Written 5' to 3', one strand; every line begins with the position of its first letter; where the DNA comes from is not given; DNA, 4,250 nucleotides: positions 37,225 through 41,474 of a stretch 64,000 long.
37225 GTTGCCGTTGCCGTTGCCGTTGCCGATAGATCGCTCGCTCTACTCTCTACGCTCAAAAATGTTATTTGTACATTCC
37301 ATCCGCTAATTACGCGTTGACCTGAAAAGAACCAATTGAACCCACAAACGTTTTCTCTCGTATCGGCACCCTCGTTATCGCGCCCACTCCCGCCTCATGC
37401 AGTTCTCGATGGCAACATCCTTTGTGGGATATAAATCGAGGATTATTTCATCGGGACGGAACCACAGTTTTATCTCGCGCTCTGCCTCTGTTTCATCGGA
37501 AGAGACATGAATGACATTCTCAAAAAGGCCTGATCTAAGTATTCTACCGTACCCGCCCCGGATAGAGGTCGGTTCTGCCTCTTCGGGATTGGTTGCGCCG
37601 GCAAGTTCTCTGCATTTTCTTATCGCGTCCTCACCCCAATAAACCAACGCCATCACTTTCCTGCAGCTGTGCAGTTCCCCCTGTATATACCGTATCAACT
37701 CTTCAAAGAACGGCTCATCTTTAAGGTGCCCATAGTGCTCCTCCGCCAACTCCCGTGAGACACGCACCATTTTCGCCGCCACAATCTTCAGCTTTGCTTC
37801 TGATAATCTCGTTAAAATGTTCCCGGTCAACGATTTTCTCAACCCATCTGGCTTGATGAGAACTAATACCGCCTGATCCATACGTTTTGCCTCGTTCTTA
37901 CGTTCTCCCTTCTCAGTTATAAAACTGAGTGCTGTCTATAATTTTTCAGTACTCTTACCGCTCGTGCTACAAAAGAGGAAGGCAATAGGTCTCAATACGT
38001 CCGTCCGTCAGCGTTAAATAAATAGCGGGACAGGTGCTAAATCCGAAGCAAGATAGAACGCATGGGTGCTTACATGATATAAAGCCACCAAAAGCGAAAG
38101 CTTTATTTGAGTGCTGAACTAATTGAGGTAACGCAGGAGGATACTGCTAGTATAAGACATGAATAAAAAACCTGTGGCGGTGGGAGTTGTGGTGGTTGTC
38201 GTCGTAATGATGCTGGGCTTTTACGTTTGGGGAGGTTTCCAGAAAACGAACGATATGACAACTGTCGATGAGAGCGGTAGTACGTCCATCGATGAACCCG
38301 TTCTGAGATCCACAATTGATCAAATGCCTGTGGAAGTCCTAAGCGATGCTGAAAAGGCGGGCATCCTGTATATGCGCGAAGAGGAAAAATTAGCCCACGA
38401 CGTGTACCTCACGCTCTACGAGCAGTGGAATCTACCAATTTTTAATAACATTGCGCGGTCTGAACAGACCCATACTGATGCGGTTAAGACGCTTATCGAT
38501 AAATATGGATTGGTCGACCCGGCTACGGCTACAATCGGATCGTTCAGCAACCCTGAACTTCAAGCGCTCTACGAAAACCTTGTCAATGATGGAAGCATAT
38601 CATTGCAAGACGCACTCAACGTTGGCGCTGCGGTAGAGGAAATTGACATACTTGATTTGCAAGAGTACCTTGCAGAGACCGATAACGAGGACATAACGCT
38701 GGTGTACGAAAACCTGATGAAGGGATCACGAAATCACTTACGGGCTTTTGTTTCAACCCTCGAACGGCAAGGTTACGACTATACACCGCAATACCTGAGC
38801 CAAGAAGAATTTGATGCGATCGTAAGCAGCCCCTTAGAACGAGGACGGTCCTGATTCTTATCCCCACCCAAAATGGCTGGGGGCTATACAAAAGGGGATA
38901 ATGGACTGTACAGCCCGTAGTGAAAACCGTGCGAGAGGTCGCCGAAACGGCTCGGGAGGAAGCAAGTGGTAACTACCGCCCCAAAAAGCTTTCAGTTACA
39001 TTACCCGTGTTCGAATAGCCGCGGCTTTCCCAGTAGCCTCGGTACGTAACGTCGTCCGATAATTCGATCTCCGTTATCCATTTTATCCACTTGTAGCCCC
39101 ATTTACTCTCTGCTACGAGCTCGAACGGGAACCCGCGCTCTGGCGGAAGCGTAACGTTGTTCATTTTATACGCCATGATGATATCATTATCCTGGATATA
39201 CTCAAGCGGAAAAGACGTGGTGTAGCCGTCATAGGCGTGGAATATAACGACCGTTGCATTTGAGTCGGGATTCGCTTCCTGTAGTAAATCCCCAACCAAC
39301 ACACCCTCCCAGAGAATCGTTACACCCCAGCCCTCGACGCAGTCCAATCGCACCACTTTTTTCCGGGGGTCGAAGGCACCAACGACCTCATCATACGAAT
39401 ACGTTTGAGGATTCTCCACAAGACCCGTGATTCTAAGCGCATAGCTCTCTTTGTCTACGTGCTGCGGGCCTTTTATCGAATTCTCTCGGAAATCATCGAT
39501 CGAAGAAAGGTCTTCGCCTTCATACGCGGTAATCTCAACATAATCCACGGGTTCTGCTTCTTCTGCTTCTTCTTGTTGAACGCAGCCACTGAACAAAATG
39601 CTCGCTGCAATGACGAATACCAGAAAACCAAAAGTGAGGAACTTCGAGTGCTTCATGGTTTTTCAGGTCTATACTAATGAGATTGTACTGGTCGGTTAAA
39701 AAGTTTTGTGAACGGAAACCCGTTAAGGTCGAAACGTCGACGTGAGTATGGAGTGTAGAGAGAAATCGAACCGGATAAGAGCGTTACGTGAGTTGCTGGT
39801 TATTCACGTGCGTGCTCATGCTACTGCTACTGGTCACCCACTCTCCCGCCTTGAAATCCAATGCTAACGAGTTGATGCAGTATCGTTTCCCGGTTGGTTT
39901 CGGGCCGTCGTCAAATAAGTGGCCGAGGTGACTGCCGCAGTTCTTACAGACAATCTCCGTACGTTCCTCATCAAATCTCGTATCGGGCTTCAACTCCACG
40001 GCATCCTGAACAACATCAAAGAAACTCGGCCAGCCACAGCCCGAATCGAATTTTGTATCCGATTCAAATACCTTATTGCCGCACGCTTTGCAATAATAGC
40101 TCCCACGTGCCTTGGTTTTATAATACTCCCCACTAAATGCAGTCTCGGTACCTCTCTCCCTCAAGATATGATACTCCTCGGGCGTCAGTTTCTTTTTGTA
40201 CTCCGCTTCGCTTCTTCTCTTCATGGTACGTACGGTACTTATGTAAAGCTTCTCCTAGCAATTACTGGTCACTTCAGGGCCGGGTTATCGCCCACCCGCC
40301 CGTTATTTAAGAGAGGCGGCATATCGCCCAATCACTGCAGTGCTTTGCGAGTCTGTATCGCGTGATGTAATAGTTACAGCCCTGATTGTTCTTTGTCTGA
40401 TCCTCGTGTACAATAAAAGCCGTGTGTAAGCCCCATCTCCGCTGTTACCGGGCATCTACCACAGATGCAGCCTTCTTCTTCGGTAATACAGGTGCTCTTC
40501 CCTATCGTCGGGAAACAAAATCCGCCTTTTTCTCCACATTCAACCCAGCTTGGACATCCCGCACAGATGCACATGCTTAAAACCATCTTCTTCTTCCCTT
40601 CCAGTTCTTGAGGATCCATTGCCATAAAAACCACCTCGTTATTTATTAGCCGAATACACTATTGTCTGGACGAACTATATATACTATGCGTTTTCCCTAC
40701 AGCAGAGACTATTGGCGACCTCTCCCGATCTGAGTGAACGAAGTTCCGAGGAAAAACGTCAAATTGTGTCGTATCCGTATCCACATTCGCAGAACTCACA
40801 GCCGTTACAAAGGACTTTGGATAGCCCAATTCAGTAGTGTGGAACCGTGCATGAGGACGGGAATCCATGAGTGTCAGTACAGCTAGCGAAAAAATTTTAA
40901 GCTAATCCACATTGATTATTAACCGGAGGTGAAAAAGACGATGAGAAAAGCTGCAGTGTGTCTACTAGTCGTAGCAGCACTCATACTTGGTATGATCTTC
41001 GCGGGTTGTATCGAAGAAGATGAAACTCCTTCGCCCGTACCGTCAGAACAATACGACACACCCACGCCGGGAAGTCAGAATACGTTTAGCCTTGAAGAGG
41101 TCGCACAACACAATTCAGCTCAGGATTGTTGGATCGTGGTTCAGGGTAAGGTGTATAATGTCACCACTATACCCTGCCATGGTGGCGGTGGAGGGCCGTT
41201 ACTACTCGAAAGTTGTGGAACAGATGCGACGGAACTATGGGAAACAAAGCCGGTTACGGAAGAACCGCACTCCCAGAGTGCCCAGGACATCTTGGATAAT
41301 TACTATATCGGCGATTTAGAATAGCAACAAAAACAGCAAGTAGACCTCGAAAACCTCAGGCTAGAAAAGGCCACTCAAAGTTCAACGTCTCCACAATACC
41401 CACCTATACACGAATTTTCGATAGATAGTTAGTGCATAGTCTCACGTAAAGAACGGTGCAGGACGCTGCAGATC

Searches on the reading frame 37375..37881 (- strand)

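Call 27: search_protein_families(library=pfam, proteins=[window:37375-37881:-], max_evalue=0.00001)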
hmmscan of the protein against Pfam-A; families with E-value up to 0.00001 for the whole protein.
window:37375-37881:- (168 aa): 1 family
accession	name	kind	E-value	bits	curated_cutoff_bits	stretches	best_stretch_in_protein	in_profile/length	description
PF00334.24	NDK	-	1.1e-40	139.1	27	1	5-146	3-135/135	Nucleoside diphosphate kinase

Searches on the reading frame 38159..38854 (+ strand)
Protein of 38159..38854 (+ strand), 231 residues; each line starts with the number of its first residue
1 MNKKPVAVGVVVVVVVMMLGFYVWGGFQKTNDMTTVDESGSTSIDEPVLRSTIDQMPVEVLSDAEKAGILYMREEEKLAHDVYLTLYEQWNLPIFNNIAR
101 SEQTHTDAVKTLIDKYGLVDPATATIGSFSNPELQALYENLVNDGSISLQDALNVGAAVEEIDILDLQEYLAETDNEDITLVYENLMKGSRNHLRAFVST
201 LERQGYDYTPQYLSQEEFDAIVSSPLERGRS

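Call 27: search_protein_families(library=pfam, proteins=[window:38159-38854:+], max_evalue=0.00001)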
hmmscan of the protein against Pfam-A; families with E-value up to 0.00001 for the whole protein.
window:38159-38854:+ (231 aa): 1 family
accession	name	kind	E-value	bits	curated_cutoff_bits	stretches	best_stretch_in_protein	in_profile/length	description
PF09968.15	DUF2202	-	4.3e-65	218.9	22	1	65-224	1-161/162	Uncharacterized protein domain (DUF2202)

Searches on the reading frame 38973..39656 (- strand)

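Call 28: search_protein_families(library=pfam, proteins=[window:38973-39656:-], max_evalue=0.00001)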
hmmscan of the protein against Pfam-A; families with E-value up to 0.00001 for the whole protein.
window:38973-39656:- (227 aa): 1 family
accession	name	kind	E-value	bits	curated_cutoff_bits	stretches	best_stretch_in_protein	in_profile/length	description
PF00174.25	Oxidored_molyb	-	2.6e-34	118.7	24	1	66-209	6-169/169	Oxidoreductase molybdopterin binding domain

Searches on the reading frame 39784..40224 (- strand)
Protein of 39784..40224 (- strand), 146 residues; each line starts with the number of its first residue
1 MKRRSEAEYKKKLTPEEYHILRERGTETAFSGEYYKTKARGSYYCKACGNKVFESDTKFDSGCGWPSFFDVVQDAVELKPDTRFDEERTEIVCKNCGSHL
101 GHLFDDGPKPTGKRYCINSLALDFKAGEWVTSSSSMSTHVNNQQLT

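Call 28: search_protein_families(library=pfam, proteins=[window:39784-40224:-], max_evalue=0.00001)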
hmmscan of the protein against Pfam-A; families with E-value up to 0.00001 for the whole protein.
window:39784-40224:- (146 aa): 3 families
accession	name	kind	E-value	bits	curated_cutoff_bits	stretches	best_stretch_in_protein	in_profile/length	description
PF01641.26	SelR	-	7.5e-49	165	24.9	1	13-125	1-115/116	SelR domain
PF08271.17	Zn_Ribbon_TF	-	2.4e-08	33.8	29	0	81-100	10-29/43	TFIIB zinc-binding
PF24046.1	At4g08330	-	8e-06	26.4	27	0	81-113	69-101/129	At4g08330 beta-tent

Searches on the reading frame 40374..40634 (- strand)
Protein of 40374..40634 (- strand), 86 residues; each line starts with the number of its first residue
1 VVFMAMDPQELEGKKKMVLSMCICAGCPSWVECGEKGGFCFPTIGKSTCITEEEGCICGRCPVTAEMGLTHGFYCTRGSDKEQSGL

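Call 30: search_protein_families(library=pfam, proteins=[window:40374-40634:-], max_evalue=0.00001)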
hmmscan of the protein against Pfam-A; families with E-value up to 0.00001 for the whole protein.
window:40374-40634:- (86 aa): 1 family
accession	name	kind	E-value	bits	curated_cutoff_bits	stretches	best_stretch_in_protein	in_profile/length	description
PF10967.13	DUF2769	-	3.8e-15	56.6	22.8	1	22-76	1-57/57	Protein of unknown function (DUF2769)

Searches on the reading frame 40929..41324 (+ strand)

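Call 28: search_protein_families(library=pfam, proteins=[window:40929-41324:+], max_evalue=0.00001)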
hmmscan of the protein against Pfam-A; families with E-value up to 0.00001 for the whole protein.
window:40929-41324:+ (131 aa): 1 family
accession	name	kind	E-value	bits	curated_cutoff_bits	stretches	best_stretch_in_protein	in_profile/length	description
PF00173.33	Cyt-b5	-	1.2e-16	61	23.7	1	54-130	1-73/74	Cytochrome b5-like Heme/Steroid binding domain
